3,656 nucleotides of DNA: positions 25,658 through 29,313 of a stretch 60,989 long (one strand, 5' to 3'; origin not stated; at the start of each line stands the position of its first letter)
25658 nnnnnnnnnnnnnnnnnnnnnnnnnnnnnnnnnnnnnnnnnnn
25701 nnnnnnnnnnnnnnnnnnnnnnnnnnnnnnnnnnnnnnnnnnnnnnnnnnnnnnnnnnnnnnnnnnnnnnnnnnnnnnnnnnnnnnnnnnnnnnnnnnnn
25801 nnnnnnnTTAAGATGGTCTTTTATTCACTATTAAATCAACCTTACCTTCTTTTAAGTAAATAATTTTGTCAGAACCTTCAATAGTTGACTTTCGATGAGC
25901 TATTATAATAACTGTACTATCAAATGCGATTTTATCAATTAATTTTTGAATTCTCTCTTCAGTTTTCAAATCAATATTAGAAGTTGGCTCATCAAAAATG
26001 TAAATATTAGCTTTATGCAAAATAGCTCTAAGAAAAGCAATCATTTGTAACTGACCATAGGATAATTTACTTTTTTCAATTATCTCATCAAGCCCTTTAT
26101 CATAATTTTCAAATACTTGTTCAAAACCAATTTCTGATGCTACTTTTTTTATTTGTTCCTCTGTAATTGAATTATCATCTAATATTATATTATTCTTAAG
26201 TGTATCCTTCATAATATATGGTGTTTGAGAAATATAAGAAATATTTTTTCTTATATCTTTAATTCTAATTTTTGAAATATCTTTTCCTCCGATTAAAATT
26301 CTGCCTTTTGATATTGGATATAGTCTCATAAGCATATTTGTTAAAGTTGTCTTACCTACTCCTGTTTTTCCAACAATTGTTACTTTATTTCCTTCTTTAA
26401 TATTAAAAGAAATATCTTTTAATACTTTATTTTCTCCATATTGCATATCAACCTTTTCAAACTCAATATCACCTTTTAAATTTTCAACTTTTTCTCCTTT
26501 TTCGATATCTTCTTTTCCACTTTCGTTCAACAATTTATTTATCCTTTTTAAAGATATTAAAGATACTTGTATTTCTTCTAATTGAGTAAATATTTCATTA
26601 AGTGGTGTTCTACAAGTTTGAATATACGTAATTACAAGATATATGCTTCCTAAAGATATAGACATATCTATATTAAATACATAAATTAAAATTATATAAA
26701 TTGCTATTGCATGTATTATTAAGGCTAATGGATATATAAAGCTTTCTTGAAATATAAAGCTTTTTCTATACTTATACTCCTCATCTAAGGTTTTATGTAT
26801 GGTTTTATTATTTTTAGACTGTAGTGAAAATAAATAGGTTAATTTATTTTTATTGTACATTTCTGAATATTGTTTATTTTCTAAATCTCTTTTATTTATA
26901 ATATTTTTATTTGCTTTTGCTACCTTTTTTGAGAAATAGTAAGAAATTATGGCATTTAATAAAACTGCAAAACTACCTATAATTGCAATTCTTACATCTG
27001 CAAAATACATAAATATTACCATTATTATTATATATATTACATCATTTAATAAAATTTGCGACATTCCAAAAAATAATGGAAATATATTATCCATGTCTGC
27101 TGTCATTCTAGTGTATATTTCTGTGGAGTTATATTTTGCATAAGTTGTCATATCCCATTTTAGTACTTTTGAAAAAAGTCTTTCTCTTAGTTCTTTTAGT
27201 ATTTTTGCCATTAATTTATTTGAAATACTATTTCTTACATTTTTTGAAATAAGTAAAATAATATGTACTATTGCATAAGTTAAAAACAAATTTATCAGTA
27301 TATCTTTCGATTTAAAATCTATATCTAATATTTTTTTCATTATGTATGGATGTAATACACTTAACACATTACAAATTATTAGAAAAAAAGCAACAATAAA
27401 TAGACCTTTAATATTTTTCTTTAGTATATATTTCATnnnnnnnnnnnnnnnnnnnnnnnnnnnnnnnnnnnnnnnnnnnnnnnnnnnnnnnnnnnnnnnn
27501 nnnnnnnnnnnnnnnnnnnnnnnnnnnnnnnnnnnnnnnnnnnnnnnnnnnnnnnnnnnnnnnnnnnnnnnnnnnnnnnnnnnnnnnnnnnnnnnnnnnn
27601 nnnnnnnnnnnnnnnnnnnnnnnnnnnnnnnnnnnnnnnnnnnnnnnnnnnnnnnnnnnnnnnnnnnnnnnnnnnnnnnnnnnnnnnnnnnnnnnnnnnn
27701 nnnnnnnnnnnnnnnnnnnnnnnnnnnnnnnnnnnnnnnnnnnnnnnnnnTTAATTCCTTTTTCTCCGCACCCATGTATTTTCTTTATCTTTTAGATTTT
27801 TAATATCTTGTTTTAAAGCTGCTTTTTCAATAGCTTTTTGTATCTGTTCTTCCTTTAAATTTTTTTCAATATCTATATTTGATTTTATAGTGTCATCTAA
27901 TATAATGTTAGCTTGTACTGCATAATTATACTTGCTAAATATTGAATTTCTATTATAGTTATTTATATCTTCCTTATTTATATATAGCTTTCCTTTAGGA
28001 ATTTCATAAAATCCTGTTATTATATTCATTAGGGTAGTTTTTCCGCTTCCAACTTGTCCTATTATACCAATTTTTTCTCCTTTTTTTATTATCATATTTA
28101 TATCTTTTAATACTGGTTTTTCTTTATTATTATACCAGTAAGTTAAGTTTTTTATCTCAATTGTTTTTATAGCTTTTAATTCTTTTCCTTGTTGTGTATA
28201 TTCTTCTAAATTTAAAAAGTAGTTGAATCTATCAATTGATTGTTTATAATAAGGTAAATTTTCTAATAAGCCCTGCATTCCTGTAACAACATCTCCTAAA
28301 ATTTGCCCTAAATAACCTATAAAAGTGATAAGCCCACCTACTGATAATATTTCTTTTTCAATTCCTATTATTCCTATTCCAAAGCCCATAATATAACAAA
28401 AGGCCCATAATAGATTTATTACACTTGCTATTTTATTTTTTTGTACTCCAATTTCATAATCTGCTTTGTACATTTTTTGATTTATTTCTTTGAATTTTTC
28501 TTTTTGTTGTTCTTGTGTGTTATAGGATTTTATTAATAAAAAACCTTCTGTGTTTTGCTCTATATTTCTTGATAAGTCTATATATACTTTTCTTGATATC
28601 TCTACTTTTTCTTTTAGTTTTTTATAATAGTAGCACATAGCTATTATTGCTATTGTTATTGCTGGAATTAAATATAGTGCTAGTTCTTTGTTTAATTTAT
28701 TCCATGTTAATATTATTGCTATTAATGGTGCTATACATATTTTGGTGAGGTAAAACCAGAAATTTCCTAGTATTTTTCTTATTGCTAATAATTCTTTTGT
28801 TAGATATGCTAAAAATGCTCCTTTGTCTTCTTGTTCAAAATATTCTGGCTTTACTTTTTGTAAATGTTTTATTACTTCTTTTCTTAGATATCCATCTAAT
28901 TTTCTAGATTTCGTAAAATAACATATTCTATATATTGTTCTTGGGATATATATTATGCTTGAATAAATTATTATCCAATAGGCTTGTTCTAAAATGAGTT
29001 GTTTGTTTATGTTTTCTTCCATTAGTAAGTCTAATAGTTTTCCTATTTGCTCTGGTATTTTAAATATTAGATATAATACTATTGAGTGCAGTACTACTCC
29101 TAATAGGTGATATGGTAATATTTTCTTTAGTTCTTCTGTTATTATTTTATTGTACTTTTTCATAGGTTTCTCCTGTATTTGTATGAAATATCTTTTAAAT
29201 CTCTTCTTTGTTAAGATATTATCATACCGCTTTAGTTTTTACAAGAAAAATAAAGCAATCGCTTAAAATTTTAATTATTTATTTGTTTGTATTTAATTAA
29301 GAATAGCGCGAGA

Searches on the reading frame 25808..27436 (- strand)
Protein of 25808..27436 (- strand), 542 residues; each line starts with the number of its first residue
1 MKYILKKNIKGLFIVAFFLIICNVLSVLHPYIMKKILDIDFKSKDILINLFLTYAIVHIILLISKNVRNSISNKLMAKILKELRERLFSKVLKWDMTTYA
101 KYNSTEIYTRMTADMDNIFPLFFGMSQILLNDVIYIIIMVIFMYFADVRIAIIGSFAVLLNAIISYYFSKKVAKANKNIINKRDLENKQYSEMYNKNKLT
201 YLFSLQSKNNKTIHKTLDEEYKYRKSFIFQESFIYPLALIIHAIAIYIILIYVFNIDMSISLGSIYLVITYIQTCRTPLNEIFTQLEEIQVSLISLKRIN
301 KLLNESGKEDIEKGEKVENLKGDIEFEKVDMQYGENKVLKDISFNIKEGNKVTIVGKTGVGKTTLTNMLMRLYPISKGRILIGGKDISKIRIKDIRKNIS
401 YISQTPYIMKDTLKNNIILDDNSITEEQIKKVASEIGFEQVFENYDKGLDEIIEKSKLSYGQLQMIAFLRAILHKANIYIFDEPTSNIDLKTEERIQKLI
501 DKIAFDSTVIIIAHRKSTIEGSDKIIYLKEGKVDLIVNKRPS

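Call 38: search_protein_families(library=pfam, proteins=[window:25808-27436:-], max_evalue=0.00001)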
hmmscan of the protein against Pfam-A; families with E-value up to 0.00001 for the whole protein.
window:25808-27436:- (542 aa): 2 families
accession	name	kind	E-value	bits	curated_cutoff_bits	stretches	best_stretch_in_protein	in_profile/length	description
PF00005.33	ABC_tran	-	2.9e-29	102.8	25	1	339-486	1-137/137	ABC transporter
PF00664.28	ABC_membrane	-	1.1e-21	78.1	28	1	12-278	1-273/274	ABC transporter transmembrane region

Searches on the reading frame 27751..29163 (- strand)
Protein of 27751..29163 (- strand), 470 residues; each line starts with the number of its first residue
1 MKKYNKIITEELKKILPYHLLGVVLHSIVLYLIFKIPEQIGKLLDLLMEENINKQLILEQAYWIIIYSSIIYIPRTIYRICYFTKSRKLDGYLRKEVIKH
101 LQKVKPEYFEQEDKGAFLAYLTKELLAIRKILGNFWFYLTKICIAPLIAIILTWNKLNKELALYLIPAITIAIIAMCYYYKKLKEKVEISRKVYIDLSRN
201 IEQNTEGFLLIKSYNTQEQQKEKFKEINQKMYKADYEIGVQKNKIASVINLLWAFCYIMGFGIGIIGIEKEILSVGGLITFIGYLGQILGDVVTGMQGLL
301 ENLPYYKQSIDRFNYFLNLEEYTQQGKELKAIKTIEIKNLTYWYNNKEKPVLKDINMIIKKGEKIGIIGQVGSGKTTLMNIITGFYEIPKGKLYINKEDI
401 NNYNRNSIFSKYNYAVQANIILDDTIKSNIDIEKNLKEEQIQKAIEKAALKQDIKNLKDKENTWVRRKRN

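Call 38: search_protein_families(library=pfam, proteins=[window:27751-29163:-], max_evalue=0.00001)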
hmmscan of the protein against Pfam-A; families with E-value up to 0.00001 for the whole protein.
window:27751-29163:- (470 aa): 2 families
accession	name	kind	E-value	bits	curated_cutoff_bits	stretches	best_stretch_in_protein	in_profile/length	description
PF00664.28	ABC_membrane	-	4.1e-25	89.4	28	1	40-290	22-272/274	ABC transporter transmembrane region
PF00005.33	ABC_tran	-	4.6e-15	56.9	25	1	352-455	1-99/137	ABC transporter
